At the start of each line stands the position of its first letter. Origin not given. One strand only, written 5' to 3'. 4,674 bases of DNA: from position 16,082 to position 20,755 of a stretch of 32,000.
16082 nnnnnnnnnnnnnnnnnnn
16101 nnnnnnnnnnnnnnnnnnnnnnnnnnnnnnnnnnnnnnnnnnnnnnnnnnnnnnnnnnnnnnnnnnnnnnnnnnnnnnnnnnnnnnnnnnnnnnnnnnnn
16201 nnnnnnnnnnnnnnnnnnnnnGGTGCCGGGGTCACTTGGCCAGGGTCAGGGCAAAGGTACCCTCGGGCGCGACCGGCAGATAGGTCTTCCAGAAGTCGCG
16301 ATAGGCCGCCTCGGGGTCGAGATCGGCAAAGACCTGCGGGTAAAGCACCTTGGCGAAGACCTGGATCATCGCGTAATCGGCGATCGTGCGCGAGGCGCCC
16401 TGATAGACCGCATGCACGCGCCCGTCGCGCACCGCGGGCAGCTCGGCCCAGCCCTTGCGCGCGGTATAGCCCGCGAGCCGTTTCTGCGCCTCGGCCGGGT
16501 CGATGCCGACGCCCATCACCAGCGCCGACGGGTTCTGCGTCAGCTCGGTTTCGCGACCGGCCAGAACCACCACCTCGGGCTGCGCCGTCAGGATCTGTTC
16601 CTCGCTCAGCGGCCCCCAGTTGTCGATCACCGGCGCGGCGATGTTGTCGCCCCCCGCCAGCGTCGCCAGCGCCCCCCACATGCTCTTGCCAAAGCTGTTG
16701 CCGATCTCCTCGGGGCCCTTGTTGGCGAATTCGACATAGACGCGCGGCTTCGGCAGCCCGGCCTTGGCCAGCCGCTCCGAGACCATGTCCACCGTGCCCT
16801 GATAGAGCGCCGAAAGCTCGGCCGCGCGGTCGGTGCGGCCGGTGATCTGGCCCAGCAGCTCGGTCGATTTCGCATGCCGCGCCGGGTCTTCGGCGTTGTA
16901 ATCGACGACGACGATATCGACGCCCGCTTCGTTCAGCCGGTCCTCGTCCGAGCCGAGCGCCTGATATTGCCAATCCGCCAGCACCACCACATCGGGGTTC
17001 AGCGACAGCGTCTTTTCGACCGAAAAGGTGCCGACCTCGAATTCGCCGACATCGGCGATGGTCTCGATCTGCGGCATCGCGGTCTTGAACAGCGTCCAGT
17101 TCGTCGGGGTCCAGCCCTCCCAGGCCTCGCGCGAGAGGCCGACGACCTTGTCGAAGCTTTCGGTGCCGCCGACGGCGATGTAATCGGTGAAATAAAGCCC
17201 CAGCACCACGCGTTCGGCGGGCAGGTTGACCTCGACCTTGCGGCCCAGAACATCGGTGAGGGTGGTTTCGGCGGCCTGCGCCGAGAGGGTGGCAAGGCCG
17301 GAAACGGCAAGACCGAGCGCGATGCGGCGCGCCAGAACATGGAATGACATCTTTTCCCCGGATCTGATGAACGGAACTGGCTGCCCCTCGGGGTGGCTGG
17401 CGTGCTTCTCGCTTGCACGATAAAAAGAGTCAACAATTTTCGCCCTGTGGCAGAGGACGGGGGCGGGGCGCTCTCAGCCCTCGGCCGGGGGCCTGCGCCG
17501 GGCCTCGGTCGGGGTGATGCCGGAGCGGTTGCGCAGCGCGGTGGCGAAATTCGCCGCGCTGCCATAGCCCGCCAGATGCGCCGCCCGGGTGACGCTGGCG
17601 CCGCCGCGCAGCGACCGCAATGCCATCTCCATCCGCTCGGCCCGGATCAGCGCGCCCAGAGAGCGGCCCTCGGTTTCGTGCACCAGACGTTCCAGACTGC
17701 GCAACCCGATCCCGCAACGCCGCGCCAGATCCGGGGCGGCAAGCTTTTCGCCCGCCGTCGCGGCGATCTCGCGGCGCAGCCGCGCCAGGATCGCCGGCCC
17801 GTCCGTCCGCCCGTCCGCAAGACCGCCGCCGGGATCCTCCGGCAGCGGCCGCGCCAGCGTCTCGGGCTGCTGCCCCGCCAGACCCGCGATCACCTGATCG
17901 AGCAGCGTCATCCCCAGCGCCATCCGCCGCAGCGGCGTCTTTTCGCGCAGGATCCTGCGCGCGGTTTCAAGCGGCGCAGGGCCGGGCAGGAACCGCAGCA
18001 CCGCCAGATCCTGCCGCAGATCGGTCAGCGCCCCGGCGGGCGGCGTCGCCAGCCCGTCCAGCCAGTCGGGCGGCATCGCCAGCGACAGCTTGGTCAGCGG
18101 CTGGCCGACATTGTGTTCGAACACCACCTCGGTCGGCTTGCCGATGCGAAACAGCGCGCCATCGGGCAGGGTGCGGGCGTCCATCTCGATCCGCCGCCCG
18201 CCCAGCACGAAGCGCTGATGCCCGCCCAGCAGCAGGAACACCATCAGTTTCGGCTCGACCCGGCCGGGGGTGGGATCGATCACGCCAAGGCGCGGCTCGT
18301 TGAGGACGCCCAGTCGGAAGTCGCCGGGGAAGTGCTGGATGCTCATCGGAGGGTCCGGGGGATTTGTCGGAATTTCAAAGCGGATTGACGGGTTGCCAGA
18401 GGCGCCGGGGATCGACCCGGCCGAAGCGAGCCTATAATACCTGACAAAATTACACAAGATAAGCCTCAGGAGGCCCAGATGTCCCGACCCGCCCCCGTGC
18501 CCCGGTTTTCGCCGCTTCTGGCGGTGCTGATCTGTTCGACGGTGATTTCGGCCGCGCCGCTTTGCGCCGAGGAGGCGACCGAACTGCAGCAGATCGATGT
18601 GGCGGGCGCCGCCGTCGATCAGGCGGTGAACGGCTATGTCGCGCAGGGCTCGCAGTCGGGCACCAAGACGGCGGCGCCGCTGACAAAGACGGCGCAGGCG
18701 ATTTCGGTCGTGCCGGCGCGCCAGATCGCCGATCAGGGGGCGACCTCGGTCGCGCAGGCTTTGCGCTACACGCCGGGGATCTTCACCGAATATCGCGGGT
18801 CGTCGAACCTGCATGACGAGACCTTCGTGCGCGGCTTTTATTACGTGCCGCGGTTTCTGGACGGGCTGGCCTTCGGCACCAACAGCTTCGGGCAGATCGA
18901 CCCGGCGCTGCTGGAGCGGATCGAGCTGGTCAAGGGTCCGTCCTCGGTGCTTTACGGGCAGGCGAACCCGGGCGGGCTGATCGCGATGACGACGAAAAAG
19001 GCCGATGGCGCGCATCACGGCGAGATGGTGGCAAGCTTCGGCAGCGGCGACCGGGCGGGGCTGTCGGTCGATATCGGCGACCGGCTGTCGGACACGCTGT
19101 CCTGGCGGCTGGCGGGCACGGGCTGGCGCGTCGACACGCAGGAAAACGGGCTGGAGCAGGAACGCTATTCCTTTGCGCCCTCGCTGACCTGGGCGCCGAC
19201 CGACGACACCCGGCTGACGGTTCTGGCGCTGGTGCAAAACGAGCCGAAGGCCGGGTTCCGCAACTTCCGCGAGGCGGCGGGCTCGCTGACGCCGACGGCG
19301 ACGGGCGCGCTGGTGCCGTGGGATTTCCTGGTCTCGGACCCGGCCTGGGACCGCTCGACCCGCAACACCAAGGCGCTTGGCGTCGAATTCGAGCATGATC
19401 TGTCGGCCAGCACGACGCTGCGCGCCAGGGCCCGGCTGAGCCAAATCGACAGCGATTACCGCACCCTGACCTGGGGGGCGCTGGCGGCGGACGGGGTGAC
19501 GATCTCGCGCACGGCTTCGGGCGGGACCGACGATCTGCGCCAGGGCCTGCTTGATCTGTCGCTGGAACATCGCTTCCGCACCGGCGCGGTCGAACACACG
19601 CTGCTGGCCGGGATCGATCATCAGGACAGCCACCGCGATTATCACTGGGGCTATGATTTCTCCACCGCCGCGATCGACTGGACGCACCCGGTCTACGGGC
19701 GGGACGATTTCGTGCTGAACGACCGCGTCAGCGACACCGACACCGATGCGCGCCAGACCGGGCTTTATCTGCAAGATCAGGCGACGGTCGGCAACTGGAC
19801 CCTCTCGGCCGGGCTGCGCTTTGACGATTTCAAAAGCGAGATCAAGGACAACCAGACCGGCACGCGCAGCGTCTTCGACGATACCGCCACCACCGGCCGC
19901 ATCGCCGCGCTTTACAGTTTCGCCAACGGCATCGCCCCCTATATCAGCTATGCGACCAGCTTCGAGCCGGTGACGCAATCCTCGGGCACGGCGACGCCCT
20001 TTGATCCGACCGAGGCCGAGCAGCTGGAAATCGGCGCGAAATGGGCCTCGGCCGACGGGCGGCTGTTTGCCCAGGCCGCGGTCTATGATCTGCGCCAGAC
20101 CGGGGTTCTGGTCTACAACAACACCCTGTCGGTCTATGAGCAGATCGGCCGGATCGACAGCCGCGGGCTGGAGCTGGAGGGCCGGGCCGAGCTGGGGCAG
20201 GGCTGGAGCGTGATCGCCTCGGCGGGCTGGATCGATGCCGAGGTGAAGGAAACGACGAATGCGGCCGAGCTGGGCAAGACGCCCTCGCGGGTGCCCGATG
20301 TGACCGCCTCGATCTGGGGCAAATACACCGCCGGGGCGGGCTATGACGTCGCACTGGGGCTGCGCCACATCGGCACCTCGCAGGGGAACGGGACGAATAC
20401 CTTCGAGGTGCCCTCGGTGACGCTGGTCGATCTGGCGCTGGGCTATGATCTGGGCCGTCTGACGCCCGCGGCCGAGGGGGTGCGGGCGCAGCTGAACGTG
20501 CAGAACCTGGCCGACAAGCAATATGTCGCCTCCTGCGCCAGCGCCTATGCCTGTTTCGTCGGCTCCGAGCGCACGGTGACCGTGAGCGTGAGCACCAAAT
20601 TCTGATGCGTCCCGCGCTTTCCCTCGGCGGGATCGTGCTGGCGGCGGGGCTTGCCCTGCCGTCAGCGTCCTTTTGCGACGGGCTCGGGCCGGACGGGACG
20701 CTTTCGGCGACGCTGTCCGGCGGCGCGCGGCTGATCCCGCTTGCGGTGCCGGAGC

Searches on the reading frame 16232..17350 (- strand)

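Call 44: search_protein_families(library=pfam, proteins=[window:16232-17350:-], max_evalue=0.001)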
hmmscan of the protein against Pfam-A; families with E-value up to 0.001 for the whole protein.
window:16232-17350:- (372 aa): 1 family
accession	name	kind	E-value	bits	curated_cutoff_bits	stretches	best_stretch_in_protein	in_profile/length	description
PF01497.23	Peripla_BP_2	-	4.5e-18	66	27.5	1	106-312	46-228/235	Periplasmic binding protein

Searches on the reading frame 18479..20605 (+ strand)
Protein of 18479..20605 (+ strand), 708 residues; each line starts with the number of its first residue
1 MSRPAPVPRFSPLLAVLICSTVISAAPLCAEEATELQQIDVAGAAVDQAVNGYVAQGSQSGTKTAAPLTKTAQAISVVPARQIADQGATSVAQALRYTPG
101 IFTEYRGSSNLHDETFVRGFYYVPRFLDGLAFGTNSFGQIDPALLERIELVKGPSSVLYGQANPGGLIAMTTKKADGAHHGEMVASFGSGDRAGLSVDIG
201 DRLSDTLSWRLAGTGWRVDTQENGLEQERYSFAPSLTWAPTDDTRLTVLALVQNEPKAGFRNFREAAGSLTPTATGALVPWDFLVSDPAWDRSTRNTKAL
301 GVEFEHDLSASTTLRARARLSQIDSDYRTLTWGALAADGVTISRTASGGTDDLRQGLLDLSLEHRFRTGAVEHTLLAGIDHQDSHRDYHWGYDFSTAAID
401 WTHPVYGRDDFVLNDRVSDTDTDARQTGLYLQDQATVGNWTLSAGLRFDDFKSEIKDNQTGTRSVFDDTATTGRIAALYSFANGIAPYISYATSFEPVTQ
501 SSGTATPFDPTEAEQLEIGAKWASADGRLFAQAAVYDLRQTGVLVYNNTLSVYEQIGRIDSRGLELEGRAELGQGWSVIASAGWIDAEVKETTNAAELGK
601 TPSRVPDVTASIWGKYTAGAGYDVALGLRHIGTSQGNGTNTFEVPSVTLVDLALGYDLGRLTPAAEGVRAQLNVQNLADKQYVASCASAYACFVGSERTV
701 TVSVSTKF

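Call 44: search_protein_families(library=pfam, proteins=[window:18479-20605:+], max_evalue=0.001)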
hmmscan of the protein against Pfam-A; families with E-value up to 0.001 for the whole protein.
window:18479-20605:+ (708 aa): 2 families
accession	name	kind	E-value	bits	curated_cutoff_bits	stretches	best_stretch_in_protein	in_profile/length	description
PF00593.30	TonB_dep_Rec_b-barrel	-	3.5e-53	182.5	27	1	269-677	38-436/436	TonB dependent receptor-like, beta-barrel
PF07715.20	Plug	-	7.4e-23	81.5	23.9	1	68-166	2-106/107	TonB-dependent Receptor Plug Domain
